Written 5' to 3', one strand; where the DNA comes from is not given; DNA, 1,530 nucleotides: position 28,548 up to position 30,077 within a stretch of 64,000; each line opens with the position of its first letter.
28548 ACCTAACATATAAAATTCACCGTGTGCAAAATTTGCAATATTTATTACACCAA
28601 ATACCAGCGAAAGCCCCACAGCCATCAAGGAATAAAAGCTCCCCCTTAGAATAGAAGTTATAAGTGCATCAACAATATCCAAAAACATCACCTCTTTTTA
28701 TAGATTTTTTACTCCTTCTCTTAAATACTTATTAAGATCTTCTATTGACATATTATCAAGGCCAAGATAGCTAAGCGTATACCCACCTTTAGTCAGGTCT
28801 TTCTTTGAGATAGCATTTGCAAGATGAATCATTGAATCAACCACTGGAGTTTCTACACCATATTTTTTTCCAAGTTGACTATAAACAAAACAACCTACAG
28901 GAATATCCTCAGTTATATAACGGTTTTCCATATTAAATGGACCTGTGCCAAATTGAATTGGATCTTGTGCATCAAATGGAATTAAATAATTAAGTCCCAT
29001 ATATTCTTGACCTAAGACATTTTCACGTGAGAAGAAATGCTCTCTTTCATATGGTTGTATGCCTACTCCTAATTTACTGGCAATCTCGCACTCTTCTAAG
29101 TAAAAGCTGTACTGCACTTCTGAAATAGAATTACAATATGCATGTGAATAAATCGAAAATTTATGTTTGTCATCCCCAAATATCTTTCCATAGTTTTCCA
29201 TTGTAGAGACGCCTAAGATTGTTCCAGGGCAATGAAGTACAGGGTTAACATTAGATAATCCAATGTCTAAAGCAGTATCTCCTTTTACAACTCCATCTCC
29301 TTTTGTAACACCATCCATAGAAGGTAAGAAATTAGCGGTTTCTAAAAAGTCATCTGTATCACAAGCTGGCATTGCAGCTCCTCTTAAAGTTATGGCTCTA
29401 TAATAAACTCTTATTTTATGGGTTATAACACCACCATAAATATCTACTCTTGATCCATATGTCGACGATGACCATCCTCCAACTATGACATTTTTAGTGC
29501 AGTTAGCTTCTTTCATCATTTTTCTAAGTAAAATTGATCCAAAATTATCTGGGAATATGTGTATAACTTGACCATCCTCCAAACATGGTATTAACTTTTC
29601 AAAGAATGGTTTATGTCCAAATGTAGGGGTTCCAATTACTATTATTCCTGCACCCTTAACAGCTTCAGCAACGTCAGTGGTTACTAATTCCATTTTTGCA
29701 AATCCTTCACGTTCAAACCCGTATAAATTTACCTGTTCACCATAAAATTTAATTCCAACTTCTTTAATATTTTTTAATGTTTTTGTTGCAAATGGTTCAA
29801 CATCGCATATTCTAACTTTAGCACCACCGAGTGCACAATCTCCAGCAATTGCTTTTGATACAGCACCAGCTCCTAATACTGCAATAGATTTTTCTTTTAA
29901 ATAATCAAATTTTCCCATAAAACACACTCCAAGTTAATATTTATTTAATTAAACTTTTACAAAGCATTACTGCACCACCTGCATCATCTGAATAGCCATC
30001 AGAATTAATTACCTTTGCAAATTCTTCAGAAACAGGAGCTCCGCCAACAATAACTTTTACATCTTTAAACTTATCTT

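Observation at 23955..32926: Nine-gene candidate sigma-54 operon coupling a non-Pyl MttB methyltransferase system to an opine-dehydrogenase-like enzyme and a LIV-type ABC importer: substrate unknown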

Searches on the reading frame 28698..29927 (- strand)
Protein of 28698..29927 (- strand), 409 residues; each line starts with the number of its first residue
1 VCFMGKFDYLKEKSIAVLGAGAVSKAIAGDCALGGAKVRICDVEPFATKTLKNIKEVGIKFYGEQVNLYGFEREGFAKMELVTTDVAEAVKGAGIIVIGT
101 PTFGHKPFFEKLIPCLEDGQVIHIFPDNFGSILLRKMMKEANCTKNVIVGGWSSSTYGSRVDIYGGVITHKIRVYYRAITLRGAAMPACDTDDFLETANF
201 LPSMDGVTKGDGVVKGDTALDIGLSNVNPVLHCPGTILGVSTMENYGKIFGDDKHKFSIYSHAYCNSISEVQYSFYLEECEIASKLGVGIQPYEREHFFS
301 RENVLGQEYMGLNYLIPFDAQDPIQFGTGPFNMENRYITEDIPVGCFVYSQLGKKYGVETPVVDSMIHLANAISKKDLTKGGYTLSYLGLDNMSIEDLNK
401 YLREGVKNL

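Call 3: search_protein_families(library=pfam, proteins=[window:28698-29927:-])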
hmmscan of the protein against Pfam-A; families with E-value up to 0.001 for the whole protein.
window:28698-29927:- (409 aa): 2 families
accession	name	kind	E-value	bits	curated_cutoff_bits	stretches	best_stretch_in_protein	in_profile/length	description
PF02317.23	Octopine_DH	-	2.3e-29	102.8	30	1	217-373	3-149/150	NAD/NADP octopine/nopaline dehydrogenase, alpha-helical domain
PF01210.29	NAD_Gly3P_dh_N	-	7.4e-05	23.2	23.1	1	14-122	1-99/158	NAD-dependent glycerol-3-phosphate dehydrogenase N-terminus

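Call 4: search_protein_families(library=ncbifam, proteins=[window:28698-29927:-])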
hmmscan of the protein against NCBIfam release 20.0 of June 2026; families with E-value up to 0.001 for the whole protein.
window:28698-29927:- (409 aa): 2 families
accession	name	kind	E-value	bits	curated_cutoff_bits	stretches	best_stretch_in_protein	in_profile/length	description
NF000942.0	PRK00094.1-4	subfamily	0.00024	20.4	257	0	13-123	3-103/334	NAD(P)H-dependent glycerol-3-phosphate dehydrogenase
NF006143.0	PRK08293.1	equivalog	0.00025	20.4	312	1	13-99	5-92/291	3-hydroxyacyl-CoA dehydrogenase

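Call 14: find_homologous_proteins(query=window:28698-29927:-)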
Query window:28698-29927:- (409 aa): 1723 proteins with E <= 0.001 among 6456 candidates; the best 120 are listed.
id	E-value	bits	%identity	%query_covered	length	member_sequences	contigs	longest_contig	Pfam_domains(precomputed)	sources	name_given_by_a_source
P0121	1.8e-255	865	92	99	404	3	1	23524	PF02317.24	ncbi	-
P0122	1.0e-235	800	85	99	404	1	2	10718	PF02317.24,PF01210.30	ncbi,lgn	-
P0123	4.4e-227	772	81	98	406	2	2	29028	PF02317.24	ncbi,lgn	-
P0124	8.4e-227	771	81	98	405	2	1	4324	PF02317.24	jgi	jgi:opine dehydrogenase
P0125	2.1e-226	770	82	99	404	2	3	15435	PF02317.24,PF01210.30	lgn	-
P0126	2.7e-226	769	81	98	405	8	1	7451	PF02317.24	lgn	-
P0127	3.9e-226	769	82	98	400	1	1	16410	PF02317.24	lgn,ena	-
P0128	4.5e-226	769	80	98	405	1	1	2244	PF02317.24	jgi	jgi:opine dehydrogenase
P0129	6.6e-226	768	80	98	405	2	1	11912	PF02317.24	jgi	jgi:opine dehydrogenase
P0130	2.9e-224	763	80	99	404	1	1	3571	PF02317.24,PF01210.30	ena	-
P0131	4.2e-224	762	83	97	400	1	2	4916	PF02317.24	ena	-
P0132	1.2e-222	757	81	98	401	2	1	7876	PF02317.24,PF01210.30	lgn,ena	-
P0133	1.9e-222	757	81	98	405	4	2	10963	PF02317.24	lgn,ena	-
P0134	2.9e-222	756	81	98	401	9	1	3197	PF02317.24,PF01210.30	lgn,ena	-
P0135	6.4e-222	755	79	99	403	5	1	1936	PF02317.24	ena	-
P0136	7.9e-222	755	81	98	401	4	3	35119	PF02317.24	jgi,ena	-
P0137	1.8e-221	753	80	98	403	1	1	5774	PF02317.24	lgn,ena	-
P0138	2.1e-221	753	80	98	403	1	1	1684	PF02317.24,PF01210.30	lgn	-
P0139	2.5e-221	753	80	99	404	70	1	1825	PF02317.24,PF01210.30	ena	-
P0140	2.7e-221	753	80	98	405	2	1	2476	PF02317.24,PF01210.30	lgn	-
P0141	3.8e-221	752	80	98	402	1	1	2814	PF02317.24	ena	-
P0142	7.2e-221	751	80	98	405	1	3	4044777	PF02317.24,PF01210.30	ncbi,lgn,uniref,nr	ncbi:NAD/NADP octopine/nopaline dehydrogenase family protein [Acetobacterium woodii]|uniref:Opine de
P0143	1.1e-220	751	79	98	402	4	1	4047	PF02317.24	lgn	-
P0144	1.6e-220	750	80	98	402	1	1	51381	PF02317.24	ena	-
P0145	2.3e-220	750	80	99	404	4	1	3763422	PF02317.24,PF01210.30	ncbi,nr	ncbi:NAD/NADP octopine/nopaline dehydrogenase family protein [Eubacteriaceae bacterium ES2]|nr:NAD/N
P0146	4.1e-220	749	78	99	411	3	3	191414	PF02317.24,PF01210.30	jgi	jgi:opine dehydrogenase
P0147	6.1e-220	748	79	99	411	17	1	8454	PF02317.24,PF01210.30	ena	-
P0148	8.0e-220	748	78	98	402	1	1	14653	PF02317.24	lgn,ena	-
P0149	1.1e-219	748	79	98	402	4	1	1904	PF02317.24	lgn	-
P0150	1.8e-219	747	80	98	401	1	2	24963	PF02317.24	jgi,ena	-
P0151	3.5e-219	746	79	99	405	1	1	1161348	PF02317.24,PF01210.30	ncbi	-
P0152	3.6e-219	746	79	98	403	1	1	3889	PF02317.24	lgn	-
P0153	2.1e-218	743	79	98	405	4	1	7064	PF02317.24,PF01210.30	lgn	-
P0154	4.8e-218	742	78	98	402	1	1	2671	PF02317.24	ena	-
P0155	4.8e-218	742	77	99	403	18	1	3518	PF02317.24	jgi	-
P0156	5.2e-218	742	80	98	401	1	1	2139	PF02317.24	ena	-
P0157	1.1e-217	741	78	98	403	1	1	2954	PF02317.24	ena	-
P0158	1.4e-217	741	79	98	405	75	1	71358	PF02317.24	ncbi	ncbi:MAG: NAD/NADP octopine/nopaline dehydrogenase family protein [Eubacteriaceae bacterium]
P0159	7.1e-217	738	78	98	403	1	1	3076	PF02317.24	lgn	-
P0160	2.8e-216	736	77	99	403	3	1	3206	PF02317.24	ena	-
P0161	1.1e-215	734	78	98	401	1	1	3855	PF02317.24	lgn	-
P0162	1.1e-214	731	78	98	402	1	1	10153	PF02317.24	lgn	-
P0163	1.2e-213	728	78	96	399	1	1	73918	PF02317.24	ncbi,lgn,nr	ncbi:hypothetical protein AGMMS50276_04320 [Synergistales bacterium]|nr:hypothetical protein AGMMS50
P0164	1.2e-212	724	78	99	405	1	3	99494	PF02317.24,PF01210.30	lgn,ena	-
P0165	4.7e-212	722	78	98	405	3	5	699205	PF02317.24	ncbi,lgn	-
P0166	1.3e-211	721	76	98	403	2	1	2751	PF02317.24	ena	-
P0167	2.1e-211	720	77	98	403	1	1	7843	PF02317.24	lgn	-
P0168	7.2e-210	715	77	97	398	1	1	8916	PF02317.24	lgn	-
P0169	6.3e-209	712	75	99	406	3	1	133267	PF02317.24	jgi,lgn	-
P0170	3.1e-208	710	75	98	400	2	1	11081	PF02317.24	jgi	-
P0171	2.6e-207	707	76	97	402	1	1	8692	PF02317.24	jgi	jgi:opine dehydrogenase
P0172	2.0e-206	704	74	99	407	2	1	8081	PF02317.24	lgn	-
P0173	1.0e-205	701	75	98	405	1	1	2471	PF02317.24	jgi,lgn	jgi:opine dehydrogenase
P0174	1.6e-205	701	75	97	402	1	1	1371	PF02317.24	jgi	-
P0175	1.1e-204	698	74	99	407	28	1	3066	PF02317.24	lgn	-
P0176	1.3e-204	698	75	99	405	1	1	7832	PF02317.24,PF01210.30,PF02737.25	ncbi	-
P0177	5.0e-203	693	74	98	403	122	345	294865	PF02317.24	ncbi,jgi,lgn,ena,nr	ncbi:MAG: NAD/NADP octopine/nopaline dehydrogenase [Lachnospiraceae bacterium]|jgi:opine dehydrogena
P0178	9.3e-203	692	74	98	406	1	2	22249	PF02317.24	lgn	-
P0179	2.7e-202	690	73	99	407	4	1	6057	PF02317.24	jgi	jgi:opine dehydrogenase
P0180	1.7e-201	688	74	98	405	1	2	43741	PF02317.24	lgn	-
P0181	1.9e-201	687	74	98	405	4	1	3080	PF02317.24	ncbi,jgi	ncbi:MAG TPA: NAD/NADP octopine/nopaline dehydrogenase family protein [Negativicutes bacterium]|jgi:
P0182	8.1e-201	685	73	99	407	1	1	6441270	PF02317.24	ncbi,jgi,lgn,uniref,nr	ncbi:NAD/NADP octopine/nopaline dehydrogenase family protein [Candidatus Formimonas warabiya]|uniref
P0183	1.9e-200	684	73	98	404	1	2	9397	PF02317.24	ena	-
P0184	2.5e-200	684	72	98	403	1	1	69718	PF02317.24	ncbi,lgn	-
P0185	5.1e-200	683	72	99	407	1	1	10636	PF02317.24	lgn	-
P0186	5.9e-199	679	72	99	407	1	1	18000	PF02317.24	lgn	-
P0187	8.2e-199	679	73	98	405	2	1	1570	PF02317.24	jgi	jgi:opine dehydrogenase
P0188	1.1e-197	675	72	99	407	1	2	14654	PF02317.24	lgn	-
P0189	1.7e-197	674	71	99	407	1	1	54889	PF02317.24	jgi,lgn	-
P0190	3.4e-197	673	70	99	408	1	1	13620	PF02317.24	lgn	-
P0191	4.1e-197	673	72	99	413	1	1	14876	PF02317.24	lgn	-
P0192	4.5e-197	673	71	99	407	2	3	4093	PF02317.24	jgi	jgi:opine dehydrogenase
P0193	4.7e-197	673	72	98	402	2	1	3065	PF02317.24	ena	-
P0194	4.7e-197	673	71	99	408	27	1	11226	PF02317.24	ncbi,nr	ncbi:MAG TPA: NAD/NADP octopine/nopaline dehydrogenase [Syntrophaceticus sp.]|nr:NAD/NADP octopine/n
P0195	5.4e-197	673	72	99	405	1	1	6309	PF02317.24,PF01210.30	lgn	-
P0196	6.1e-197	673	70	99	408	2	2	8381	PF02317.24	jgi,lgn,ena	-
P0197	2.2e-196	671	73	97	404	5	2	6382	PF02317.24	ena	-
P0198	3.2e-196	670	71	99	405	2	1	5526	PF02317.24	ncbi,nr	ncbi:NAD/NADP octopine/nopaline dehydrogenase family protein [Deltaproteobacteria bacterium OttesenS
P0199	4.2e-196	670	70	98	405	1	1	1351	PF02317.24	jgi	jgi:opine dehydrogenase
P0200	7.0e-196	669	70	99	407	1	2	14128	PF02317.24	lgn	-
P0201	1.0e-195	669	70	99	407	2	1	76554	PF02317.24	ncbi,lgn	ncbi:MAG: NAD/NADP octopine/nopaline dehydrogenase family protein [Dehalobacterium sp.]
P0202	1.2e-195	668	71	98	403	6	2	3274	PF02317.24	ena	-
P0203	2.1e-195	668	71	98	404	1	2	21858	PF02317.24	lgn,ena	-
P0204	1.2e-194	665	71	98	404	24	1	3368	PF02317.24,PF01210.30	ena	-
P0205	2.1e-194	664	71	98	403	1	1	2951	PF02317.24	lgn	-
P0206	2.9e-194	664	69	99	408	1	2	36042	PF02317.24,PF02558.23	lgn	-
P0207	3.7e-194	663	69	98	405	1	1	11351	PF02317.24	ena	-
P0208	4.6e-194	663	72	98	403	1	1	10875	PF02317.24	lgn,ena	-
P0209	6.7e-194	663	70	99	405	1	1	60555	PF02317.24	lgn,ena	-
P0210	1.1e-193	662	83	84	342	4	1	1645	PF02317.24,PF01210.30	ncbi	ncbi:MAG: NAD/NADP octopine/nopaline dehydrogenase, partial [Firmicutes bacterium HGW-Firmicutes-6]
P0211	2.6e-193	661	71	98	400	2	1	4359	PF02317.24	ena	-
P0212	3.1e-193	660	71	99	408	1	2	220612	PF02317.24,PF02558.23,PF01210.30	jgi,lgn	-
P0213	8.6e-193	659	70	99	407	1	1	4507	PF02317.24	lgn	-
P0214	5.5e-192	656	69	99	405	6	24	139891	PF02317.24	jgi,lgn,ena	-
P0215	8.6e-192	656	70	99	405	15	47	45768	PF02317.24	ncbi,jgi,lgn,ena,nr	ncbi:MAG: NAD/NADP octopine/nopaline dehydrogenase [Firmicutes bacterium]|nr:NAD/NADP octopine/nopal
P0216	1.0e-191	655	70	98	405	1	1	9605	PF02317.24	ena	-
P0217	3.5e-191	654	68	99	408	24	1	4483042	PF02317.24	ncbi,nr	ncbi:NAD/NADP octopine/nopaline dehydrogenase [Deltaproteobacteria bacterium Smac51]|nr:NAD/NADP oct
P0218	4.1e-191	653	77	88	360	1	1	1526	PF02317.24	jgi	jgi:opine dehydrogenase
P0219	1.5e-190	652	69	99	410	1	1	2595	PF02317.24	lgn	-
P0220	1.9e-190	651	70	99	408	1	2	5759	PF02317.24,PF02558.23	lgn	-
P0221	2.8e-190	651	69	99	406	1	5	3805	PF02317.24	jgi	jgi:opine dehydrogenase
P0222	3.4e-190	650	69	99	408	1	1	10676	PF02317.24,PF02737.25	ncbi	ncbi:MAG: NAD/NADP octopine/nopaline dehydrogenase family protein [Thermacetogeniaceae bacterium]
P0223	3.5e-190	650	69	98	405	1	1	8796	PF02317.24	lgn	-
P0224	7.3e-190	649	69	99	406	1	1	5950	PF02317.24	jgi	jgi:opine dehydrogenase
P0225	8.5e-190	649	69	99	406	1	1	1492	PF02317.24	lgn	-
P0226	9.1e-190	649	69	99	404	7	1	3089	PF02317.24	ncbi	-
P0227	9.3e-190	649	69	99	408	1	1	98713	PF02317.24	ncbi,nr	ncbi:NAD/NADP octopine/nopaline dehydrogenase family protein [Deltaproteobacteria bacterium OttesenS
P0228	1.4e-189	648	68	99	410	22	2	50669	PF02317.24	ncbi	-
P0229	3.4e-189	647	69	97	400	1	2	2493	PF02317.24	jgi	jgi:opine dehydrogenase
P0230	3.5e-189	647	68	99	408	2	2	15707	PF02317.24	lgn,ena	-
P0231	4.0e-189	647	69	99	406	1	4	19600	PF02317.24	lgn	-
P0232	5.1e-189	647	69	99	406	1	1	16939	PF02317.24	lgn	-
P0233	1.3e-188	645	68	99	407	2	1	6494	PF02317.24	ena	-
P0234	1.6e-188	645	69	98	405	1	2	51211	PF02317.24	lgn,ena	-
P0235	1.9e-188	645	69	99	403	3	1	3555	PF02317.24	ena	-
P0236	2.0e-188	645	68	99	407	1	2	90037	PF02317.24,PF02558.23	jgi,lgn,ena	jgi:opine dehydrogenase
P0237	2.0e-188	645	69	98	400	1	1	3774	PF02317.24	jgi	-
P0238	4.3e-188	643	67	99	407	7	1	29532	PF02317.24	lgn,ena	-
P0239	1.1e-187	642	68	99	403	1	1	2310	PF02317.24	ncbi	-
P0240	2.4e-187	641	69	99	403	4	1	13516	PF02317.24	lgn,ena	-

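Call 16: find_encoding_contigs(protein=P0142, flank=10000, max_places=2)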
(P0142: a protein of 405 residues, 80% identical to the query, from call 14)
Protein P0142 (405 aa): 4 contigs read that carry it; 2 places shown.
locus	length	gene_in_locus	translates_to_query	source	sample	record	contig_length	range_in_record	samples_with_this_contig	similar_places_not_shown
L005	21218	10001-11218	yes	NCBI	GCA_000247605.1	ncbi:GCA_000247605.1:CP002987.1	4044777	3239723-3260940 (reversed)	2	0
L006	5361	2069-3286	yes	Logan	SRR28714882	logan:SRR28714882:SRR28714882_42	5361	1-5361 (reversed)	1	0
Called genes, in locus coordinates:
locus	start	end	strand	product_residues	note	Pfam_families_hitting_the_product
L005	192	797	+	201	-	PF00440:TetR_N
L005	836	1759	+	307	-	PF10340:Say1_Mug180, PF20434:BD-FAE, PF07859:Abhydrolase_3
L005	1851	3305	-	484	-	PF13426:PAS_9, PF00158:Sigma54_activat, PF14532:Sigma54_activ_2, PF07724:AAA_2 (weak), PF07728:AAA_5, PF25601:AAA_lid_14, PF02954:HTH_8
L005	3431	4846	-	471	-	PF06253:MTTB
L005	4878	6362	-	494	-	PF06253:MTTB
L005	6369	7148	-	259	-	PF01177:Asp_Glu_race (weak)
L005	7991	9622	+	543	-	PF02028:BCCT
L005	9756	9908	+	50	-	-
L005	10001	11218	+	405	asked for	PF01210:NAD_Gly3P_dh_N (weak), PF02317:Octopine_DH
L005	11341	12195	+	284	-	PF02548:Pantoate_transf, PF01177:Asp_Glu_race (weak)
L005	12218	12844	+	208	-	PF02607:B12-binding_2, PF02310:B12-binding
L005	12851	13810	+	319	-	PF00892:EamA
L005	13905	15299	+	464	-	PF01208:URO-D, PF13192:Thioredoxin_3 (weak)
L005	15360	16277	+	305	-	PF02492:cobW, PF07683:CobW_C (weak)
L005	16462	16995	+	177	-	-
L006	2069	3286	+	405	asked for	PF01210:NAD_Gly3P_dh_N (weak), PF02317:Octopine_DH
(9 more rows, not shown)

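Call 20: find_related_loci(query=A1, collection=genome_contigs, flank=10000)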
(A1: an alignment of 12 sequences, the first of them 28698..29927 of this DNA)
Query A1 (409 aa) in genome_contigs; peptide patterns used: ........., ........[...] (x = any residue, [..] = any of these).
200 stretches matched a pattern; 199 encode a relative of the query (tblastn E <= 1e-3); the best 80 are kept; 80 distinct loci.
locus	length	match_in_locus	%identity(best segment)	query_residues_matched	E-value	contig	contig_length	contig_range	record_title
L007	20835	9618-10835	92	2-407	0e+0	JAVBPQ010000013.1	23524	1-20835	MAG: Clostridiaceae bacterium isolate EPI_MAG_00143 c_000001808477, whole genome shotgun sequence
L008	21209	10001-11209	91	3-405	0e+0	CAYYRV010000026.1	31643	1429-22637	MAG TPA_asm: uncultured Defluviitaleaceae bacterium isolate SRP242652_co2_120 genome assembly, contig: NODE_1640_length_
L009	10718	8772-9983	85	4-407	0e+0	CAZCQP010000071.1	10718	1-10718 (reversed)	MAG TPA_asm: uncultured Eubacteriales bacterium isolate SRP242652_co2_145 genome assembly, contig: NODE_6694_length_1071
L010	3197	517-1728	82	4-407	0e+0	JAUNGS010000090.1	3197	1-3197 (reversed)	MAG: Eubacterium sp. isolate S27M_St_31 NODE_8719_length_3197_cov_7.904201, whole genome shotgun sequence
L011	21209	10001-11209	81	3-405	0e+0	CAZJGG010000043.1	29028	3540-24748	MAG TPA_asm: uncultured Eubacteriales bacterium isolate SRP242652_co4_104 genome assembly, contig: NODE_856_length_29028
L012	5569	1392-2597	81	4-405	0e+0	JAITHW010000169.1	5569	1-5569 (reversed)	MAG: Treponema sp. isolate Pc512_bin91 k119_1562364, whole genome shotgun sequence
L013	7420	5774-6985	80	4-407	0e+0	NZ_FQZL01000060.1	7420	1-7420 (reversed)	Dethiosulfatibacter aminovorans DSM 17477, whole genome shotgun sequence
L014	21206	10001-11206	80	4-405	0e+0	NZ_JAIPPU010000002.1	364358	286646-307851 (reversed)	MAG: Acetobacterium wieringae isolate CSMB_175 NODE_3_length_364358_cov_38.713192, whole genome shotgun sequence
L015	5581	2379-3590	80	4-407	0e+0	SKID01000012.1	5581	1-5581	MAG: Tissierellia bacterium isolate CSBr16_49 CSBr16-23290, whole genome shotgun sequence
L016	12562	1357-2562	81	4-405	0e+0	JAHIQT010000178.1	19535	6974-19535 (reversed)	MAG: Bacillota bacterium isolate KR46_S_MetaG.mb.3 KR46_S_MetaG.mb.3_k141_29696, whole genome shotgun sequence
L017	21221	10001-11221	80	1-407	0e+0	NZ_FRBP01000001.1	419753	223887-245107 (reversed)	Eubacterium callanderi strain FD, whole genome shotgun sequence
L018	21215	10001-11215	80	4-408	0e+0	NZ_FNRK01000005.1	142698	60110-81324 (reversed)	Eubacterium aggregans strain SR12, whole genome shotgun sequence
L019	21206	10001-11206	80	4-405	0e+0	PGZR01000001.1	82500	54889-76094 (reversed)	MAG: Firmicutes bacterium HGW-Firmicutes-4 bjp_ig2103_scaffold_236, whole genome shotgun sequence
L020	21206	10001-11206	80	4-405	0e+0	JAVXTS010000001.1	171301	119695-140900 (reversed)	MAG: Eubacterium sp. isolate CGS6M4-bin58 NODE_43_length_171301_cov_16.516654, whole genome shotgun sequence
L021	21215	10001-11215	80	4-408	0e+0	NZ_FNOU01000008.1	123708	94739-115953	Eubacterium barkeri strain VPI 5359, whole genome shotgun sequence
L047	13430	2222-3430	71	4-406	0e+0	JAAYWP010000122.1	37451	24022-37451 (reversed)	MAG: Syntrophomonadaceae bacterium isolate AS4GglBPBL_35 23158_AS4G, whole genome shotgun sequence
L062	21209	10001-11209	67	4-406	0e+0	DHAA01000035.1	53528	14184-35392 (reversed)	MAG TPA_asm: Thermacetogenium sp. UBA4966 UBA4966_contig_798, whole genome shotgun sequence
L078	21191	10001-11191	67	9-405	0e+0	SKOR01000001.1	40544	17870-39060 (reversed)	MAG: Syntrophomonadaceae bacterium isolate CSSed162cmA_337 CSSed16-2cmA-947, whole genome shotgun sequence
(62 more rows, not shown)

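Call 33: search_solved_structures(query=window:28698-29927:-, max_evalue=0.01, show_alignments=1)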
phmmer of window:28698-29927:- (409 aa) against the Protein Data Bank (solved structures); distinct sequences matched with E-value up to 0.01: 3.
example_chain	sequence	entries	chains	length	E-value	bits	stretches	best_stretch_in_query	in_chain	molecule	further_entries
1bg6_A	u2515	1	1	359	2.2e-20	76.2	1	11-395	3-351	N-(1-D-CARBOXYLETHYL)-L-NORVALINE DEHYDROGENASE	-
3iqd_B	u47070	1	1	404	6.6e-10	41.7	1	15-130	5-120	Octopine dehydrogenase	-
3c7a_A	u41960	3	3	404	7.8e-10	41.4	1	15-130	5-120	Octopine dehydrogenase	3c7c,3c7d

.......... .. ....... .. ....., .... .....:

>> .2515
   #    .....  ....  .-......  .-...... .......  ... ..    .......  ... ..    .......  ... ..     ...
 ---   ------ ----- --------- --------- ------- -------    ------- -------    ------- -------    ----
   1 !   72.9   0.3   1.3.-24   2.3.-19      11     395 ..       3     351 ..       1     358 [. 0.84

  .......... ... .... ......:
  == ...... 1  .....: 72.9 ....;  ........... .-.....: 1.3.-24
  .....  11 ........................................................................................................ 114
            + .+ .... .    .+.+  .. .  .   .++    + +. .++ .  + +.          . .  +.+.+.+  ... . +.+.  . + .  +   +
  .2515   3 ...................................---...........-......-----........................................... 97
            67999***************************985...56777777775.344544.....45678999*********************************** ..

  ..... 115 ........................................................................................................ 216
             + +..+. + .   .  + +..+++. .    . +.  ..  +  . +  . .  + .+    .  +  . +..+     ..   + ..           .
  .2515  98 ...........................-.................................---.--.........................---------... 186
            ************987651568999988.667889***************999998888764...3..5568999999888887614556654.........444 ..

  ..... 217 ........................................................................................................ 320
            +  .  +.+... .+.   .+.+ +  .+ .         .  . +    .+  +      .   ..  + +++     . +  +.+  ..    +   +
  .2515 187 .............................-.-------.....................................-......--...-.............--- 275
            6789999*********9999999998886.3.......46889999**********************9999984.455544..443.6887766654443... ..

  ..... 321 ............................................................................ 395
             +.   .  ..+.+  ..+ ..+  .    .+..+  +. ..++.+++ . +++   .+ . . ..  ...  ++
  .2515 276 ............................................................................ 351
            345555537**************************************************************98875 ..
